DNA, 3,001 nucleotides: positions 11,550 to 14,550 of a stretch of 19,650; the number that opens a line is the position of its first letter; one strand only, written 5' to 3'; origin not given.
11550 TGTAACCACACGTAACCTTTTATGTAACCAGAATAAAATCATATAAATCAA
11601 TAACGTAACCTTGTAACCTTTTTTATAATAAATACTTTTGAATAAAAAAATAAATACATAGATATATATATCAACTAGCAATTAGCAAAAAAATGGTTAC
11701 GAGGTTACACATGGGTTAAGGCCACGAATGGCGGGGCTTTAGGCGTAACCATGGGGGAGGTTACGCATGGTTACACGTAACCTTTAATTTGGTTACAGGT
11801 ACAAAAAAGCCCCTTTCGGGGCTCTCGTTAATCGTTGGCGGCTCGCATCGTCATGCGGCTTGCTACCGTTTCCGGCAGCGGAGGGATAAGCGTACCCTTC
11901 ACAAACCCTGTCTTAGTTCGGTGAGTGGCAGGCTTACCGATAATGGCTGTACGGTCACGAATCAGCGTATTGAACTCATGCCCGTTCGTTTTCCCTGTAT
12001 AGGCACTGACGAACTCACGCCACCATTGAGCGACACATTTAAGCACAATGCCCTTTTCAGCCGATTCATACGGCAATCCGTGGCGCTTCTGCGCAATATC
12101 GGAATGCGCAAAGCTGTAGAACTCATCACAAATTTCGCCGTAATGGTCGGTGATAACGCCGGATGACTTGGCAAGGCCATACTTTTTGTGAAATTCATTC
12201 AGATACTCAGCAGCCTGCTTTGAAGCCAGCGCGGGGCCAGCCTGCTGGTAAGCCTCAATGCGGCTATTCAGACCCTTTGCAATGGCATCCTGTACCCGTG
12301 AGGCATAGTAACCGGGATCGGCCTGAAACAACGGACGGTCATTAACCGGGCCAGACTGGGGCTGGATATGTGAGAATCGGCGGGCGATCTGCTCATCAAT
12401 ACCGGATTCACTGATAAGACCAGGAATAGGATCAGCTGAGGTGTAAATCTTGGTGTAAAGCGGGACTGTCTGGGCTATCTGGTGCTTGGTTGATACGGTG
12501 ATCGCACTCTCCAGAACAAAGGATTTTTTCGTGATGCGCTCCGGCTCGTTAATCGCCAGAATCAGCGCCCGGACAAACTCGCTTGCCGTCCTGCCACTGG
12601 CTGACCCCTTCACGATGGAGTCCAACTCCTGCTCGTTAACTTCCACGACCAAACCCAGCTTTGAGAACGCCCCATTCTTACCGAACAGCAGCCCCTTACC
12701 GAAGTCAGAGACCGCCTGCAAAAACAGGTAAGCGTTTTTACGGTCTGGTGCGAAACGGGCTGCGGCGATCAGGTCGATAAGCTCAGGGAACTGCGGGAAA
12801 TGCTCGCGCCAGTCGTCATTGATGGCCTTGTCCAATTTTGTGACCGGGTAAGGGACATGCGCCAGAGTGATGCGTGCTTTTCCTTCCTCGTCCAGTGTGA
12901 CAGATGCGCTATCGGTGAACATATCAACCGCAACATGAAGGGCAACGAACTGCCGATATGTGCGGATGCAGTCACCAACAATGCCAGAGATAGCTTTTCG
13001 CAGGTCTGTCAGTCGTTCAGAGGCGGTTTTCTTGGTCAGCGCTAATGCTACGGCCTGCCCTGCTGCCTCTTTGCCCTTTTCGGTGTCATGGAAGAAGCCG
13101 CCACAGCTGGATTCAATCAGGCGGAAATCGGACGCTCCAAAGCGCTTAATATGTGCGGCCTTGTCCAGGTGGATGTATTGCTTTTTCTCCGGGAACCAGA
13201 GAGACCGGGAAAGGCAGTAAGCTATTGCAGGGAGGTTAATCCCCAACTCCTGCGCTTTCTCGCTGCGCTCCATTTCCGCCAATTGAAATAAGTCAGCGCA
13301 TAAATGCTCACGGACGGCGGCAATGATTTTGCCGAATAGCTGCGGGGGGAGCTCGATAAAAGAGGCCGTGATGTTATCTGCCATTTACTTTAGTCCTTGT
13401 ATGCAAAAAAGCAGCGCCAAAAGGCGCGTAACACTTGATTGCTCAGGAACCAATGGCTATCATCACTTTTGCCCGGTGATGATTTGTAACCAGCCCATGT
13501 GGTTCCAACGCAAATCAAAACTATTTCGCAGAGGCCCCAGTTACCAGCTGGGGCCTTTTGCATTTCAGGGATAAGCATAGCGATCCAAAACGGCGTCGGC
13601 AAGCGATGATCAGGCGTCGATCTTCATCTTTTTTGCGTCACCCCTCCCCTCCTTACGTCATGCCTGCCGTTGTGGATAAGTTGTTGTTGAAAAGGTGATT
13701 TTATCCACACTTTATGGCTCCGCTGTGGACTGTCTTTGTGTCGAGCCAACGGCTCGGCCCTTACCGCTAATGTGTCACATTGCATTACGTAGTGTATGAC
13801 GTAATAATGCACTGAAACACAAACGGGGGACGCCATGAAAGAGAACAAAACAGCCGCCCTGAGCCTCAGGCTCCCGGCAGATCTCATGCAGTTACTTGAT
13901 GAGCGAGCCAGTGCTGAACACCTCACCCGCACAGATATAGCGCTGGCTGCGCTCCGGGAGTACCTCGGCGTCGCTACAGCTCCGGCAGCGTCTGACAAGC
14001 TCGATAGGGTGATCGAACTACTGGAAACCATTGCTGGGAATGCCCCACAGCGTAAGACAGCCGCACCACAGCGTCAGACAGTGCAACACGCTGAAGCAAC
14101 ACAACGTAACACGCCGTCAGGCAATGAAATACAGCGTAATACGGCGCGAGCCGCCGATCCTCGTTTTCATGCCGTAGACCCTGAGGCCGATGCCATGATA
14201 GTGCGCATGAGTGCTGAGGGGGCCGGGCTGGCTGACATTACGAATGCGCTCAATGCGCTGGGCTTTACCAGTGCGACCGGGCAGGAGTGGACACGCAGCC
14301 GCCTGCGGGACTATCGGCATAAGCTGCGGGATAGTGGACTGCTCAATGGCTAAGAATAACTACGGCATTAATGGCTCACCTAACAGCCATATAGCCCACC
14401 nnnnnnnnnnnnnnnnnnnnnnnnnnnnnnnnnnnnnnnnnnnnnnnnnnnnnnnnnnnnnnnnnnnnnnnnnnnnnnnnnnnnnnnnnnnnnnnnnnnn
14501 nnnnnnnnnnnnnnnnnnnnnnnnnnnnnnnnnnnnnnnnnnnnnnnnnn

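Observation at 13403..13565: Leader of the 518-aa gene has the hallmarks of antisense-RNA/attenuation copy control: terminator-like hairpin before the start codon plus a strong oppositely oriented promoter and terminator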

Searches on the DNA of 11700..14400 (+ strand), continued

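Call 47: get_annotated_region(hit=H9, flank=3500)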
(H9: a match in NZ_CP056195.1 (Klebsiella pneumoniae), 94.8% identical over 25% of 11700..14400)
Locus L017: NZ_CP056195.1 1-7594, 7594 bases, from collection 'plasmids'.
description: Klebsiella pneumoniae strain RHBSTW-00995 plasmid pRHBSTW-00995_5, complete sequence
organism: Klebsiella pneumoniae (NCBI taxid 573)
taxonomy: Bacteria; Pseudomonadota; Gammaproteobacteria; Enterobacterales; Enterobacteriaceae; Klebsiella; Klebsiella pneumoniae
host: -; source: culture,Freshwater sample from downstream of wastewater treatment plant; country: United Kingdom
typing (MOB-suite, as given by PLSDB): non-mobilizable
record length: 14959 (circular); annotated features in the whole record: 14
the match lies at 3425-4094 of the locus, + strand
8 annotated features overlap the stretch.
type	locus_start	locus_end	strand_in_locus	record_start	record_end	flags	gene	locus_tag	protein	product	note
CDS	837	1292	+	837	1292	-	-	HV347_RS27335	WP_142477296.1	helix-turn-helix domain-containing protein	-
CDS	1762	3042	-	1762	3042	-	-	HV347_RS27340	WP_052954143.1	VapE domain-containing protein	-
CDS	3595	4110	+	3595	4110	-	-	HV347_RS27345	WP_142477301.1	ribbon-helix-helix protein, CopG family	-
CDS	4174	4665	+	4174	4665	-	-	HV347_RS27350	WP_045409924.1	hypothetical protein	-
CDS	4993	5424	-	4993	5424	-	-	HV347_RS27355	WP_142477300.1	hypothetical protein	-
CDS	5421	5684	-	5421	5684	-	-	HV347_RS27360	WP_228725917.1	hypothetical protein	-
CDS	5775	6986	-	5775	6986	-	-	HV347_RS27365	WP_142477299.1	AAA family ATPase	-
CDS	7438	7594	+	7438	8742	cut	-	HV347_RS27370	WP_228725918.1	hypothetical protein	-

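Call 54: search_dna_similar(query=L003:3600-3990:+, collection=plasmids, mode=distant, max_rows=40, max_evalue=0.001)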
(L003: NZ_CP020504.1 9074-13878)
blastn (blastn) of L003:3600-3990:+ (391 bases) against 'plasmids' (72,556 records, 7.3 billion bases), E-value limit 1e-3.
Records with a match: 10; places in all: 12; records where one place covers at least 80% of the query: 6.
Best place of each record, by identity: >=99% 3; 95-99% 1; 90-95% 1; 80-90% 1; 60-80% 4.
By first word of the organism name: Escherichia 2; Enterobacter 2; Klebsiella 2; Citrobacter 2; Serratia 1; Kosakonia 1.
By predicted mobility (MOB-suite, as given by PLSDB): non-mobilizable 8; mobilizable 2.
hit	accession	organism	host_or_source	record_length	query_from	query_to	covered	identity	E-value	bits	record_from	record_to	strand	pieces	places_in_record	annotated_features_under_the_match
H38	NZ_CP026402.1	Escherichia coli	-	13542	1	391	100%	100.0%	0e+0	706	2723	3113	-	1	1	hypothetical protein | DUF5906 domain-containing protein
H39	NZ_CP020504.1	Serratia marcescens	Homo sapiens,human,sputum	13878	1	391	100%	100.0%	0e+0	706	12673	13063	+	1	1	hypothetical protein | DUF5906 domain-containing protein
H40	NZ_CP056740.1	Enterobacter roggenkampii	culture,Wastewater influent sample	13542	1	391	100%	100.0%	0e+0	706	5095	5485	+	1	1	hypothetical protein | DUF5906 domain-containing protein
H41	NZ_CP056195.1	Klebsiella pneumoniae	culture,Freshwater sample from ...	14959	3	390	99%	97.2%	0e+0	651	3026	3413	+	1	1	VapE domain-containing protein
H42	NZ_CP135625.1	Citrobacter freundii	Homo sapiens,blood,blood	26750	3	354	90%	93.5%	1e-146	526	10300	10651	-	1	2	primase-helicase family protein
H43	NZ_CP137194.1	Citrobacter freundii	Homo sapiens,urine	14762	3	330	84%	71.4%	3e-27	130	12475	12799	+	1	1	virulence-associated E family protein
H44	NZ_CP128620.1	Enterobacter roggenkampii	Homo sapiens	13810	176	354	46%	87.9%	6e-55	221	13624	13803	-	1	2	none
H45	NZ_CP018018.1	Kosakonia radicincitans DSM 16656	winter wheat,phyllosphere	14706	154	330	45%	74.0%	3e-15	90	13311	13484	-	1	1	none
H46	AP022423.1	Klebsiella sp. STW0522-44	-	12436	154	330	45%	74.0%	3e-15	90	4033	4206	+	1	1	none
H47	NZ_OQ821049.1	Escherichia coli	-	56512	154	330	45%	74.0%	3e-15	90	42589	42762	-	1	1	none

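Call 55: get_annotated_region(hit=H43, flank=1200)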
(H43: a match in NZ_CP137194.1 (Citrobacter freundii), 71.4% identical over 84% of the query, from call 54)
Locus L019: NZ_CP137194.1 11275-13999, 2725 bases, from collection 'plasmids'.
description: Citrobacter freundii strain F2021 plasmid pF2021-2, complete sequence
organism: Citrobacter freundii (NCBI taxid 546)
taxonomy: Bacteria; Pseudomonadota; Gammaproteobacteria; Enterobacterales; Enterobacteriaceae; Citrobacter; Citrobacter freundii
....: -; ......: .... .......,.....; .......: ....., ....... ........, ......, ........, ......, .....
typing (MOB-suite, as given by PLSDB): non-mobilizable
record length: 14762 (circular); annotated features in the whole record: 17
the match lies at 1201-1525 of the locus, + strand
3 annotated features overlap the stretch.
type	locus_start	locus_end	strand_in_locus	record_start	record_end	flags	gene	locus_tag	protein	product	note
CDS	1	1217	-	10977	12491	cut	-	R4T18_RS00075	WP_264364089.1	virulence-associated E family protein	-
CDS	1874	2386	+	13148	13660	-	-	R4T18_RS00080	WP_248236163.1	ribbon-helix-helix domain-containing protein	-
CDS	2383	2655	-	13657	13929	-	-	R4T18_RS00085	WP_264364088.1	hypothetical protein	-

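Call 56: get_annotated_region(hit=H44, flank=1200)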
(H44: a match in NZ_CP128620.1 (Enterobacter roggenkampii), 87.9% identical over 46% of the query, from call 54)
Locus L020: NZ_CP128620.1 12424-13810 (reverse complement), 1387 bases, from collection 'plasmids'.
description: Enterobacter roggenkampii strain WL374 plasmid pWL374-2, complete sequence
organism: Enterobacter roggenkampii (NCBI taxid 1812935)
taxonomy: Bacteria; Pseudomonadota; Gammaproteobacteria; Enterobacterales; Enterobacteriaceae; Enterobacter; Enterobacter roggenkampii
host: -; source: Homo sapiens; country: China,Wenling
typing (MOB-suite, as given by PLSDB): non-mobilizable
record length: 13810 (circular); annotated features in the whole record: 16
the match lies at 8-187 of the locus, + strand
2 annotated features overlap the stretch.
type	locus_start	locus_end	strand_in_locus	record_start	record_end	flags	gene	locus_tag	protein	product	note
CDS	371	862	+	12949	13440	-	-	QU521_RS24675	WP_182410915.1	ribbon-helix-helix protein, CopG family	GO:0006355 - regulation of DNA-templated transcription [Evidence IEA]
CDS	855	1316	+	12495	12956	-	-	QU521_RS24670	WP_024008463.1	hypothetical protein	-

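Call 57: get_annotated_region(hit=H45, flank=1200)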
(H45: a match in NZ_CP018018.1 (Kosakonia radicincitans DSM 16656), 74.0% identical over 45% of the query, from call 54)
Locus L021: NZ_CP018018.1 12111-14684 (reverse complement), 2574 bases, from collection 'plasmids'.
description: Kosakonia radicincitans DSM 16656 plasmid pKrDSM16656S, complete sequence
organism: Kosakonia radicincitans DSM 16656 (NCBI taxid 1177180)
taxonomy: Bacteria; Pseudomonadota; Gammaproteobacteria; Enterobacterales; Enterobacteriaceae; Kosakonia; Kosakonia radicincitans; Kosakonia radicincitans DSM 16656
host: -; source: winter wheat,phyllosphere; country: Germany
typing (MOB-suite, as given by PLSDB): non-mobilizable
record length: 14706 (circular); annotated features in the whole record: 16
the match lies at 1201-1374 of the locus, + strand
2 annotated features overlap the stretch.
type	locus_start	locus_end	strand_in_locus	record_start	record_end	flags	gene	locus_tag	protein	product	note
CDS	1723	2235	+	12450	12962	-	-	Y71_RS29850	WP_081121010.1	ribbon-helix-helix domain-containing protein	-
CDS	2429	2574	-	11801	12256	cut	-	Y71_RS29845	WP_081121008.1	hypothetical protein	-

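Call 58: get_annotated_region(hit=H42, flank=1200)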
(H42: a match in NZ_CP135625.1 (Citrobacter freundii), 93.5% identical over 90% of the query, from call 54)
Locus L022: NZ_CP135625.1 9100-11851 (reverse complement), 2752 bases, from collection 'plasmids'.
description: Citrobacter freundii strain 202212 plasmid pC-202212, complete sequence
organism: Citrobacter freundii (NCBI taxid 546)
taxonomy: Bacteria; Pseudomonadota; Gammaproteobacteria; Enterobacterales; Enterobacteriaceae; Citrobacter; Citrobacter freundii
host: -; source: Homo sapiens,blood,blood; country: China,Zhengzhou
typing (MOB-suite, as given by PLSDB): non-mobilizable
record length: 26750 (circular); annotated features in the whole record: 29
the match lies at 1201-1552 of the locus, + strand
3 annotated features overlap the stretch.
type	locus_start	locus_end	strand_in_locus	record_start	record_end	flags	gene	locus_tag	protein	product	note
CDS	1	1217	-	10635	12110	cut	-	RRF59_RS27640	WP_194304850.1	primase-helicase family protein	-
CDS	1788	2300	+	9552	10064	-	-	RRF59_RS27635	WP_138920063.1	ribbon-helix-helix domain-containing protein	-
CDS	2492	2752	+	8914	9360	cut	-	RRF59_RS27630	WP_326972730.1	ribbon-helix-helix protein, CopG family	GO:0006355 - regulation of DNA-templated transcription [Evidence IEA]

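Call 66: search_rna_families(source=window, start=13350, end=13850, threshold=evalue, max_evalue=10)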
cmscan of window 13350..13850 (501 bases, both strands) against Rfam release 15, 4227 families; matches with E-value up to 10: 3.
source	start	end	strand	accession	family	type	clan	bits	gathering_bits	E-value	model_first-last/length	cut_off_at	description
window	13515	13566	+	RF02353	BjrC68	Gene; sRNA;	-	16.1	39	0.14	1-82/82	no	Bradyrhizobiaceae sRNA BjrC68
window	13418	13471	-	RF00093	SNORD18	Gene; snRNA; snoRNA; CD-box;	CL00047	14.2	41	9.7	1-71/71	no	Small nucleolar RNA SNORD18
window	13441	13470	-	RF01152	sR1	Gene; snRNA; snoRNA; CD-box;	-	10.5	45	3.7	27-57/57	no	Small nucleolar RNA sR1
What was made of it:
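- On IncFII CopA/CopT: At E <= 10 only unrelated weak hits appear (call 66).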

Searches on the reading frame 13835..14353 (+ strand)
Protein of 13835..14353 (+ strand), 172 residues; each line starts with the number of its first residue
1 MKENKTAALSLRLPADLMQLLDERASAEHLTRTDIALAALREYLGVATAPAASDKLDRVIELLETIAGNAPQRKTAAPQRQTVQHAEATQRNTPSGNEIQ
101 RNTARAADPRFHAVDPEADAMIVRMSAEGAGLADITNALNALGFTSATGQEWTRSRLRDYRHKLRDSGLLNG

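Call 4: search_protein_families(library=pfam, proteins=[window:13835-14353:+], max_evalue=0.01)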
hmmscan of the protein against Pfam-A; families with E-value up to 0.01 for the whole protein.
window:13835-14353:+ (172 aa): 3 families
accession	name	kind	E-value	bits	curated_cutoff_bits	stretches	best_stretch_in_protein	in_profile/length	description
PF07508.19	Recombinase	-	0.00062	20.4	21.1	1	121-159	9-47/102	Recombinase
PF20552.4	HTH_62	-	0.00083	19.8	27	1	127-159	33-65/72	Recombinase-like helix-turn-helix domain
PF01402.27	RHH_1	-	0.0015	18.8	20.5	1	9-44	2-37/39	Ribbon-helix-helix protein, copG family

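Call 11: search_protein_families(library=ncbifam, proteins=[window:13835-14353:+], max_evalue=0.01)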
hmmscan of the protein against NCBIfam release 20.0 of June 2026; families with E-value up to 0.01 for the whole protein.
window:13835-14353:+ (172 aa): 0 families

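Call 12: search_protein_families(library=phrogs, proteins=[window:13835-14353:+], max_evalue=0.01)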
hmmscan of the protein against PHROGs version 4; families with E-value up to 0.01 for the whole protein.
window:13835-14353:+ (172 aa): 1 family
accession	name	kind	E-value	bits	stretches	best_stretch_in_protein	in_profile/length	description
phrog_22338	-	unknown function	7.1e-08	33.7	1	4-119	53-166/207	-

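Call 29: find_related_loci(query=A2, collection=genome_contigs, flank=4000)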
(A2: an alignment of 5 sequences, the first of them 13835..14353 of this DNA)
Query A2 (172 aa) in genome_contigs; peptide patterns used: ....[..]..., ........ (x = any residue, [..] = any of these).
214 stretches matched a pattern; 2 encode a relative of the query (tblastn E <= 1e-3); 2 distinct loci.
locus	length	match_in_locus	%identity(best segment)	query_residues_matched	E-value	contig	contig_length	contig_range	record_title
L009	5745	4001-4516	95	1-172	1e-108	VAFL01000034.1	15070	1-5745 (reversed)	MAG: Paracoccus denitrificans isolate S2_012_000_R3_94 S2_012_000_R3_scaffold_741, whole genome shotgun sequence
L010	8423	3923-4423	71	1-170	3e-74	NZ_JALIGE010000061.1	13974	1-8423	Scandinavium hiltneri strain H11S7 NODE_16_length_13974_cov_1167.780675, whole genome shotgun sequence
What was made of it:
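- Tried and rejected: GTDB searched with the RHH profile gave only 2 loci (call 29).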

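Call 37: find_related_loci(query=A2, collection=viral_contigs, flank=4000)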
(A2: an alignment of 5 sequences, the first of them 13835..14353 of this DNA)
Query A2 (172 aa) in viral_contigs; peptide patterns used: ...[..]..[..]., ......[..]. (x = any residue, [..] = any of these).
60 stretches matched a pattern, but none encodes a relative of the query by tblastn (E <= 1e-3).
